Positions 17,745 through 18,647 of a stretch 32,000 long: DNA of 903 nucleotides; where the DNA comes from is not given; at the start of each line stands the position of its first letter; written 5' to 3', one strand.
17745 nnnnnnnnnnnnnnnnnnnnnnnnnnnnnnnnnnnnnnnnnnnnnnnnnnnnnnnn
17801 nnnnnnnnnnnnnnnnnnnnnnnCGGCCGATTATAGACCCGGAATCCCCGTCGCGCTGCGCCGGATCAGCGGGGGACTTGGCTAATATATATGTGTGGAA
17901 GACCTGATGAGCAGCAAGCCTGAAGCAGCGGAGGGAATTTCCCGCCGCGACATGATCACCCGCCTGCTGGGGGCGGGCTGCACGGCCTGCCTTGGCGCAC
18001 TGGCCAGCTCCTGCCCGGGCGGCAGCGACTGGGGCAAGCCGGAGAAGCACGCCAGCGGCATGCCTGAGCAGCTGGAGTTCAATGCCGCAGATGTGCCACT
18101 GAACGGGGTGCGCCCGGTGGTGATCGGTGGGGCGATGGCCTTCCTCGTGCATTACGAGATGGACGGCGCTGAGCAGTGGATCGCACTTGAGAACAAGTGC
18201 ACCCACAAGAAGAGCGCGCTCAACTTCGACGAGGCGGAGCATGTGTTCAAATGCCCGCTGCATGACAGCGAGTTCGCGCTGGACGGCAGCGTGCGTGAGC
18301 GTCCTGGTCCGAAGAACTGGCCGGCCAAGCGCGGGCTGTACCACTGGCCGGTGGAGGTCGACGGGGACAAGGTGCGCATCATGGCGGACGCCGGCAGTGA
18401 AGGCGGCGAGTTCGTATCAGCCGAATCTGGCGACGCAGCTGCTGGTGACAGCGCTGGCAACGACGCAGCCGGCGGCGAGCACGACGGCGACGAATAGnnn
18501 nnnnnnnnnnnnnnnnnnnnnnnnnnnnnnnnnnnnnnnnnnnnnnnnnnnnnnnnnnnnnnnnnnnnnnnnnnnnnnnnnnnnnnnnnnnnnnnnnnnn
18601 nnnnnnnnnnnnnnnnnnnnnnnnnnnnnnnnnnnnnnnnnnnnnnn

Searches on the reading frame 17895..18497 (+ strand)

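Call 14: search_protein_families(library=pfam, proteins=[window:17895-18497:+], max_evalue=0.001)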
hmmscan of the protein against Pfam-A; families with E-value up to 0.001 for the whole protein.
window:17895-18497:+ (200 aa): 1 family
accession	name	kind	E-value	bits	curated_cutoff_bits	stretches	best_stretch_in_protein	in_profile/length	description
PF00355.32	Rieske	-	1.9e-10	40.9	20.3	1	63-141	7-83/88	Rieske [2Fe-2S] domain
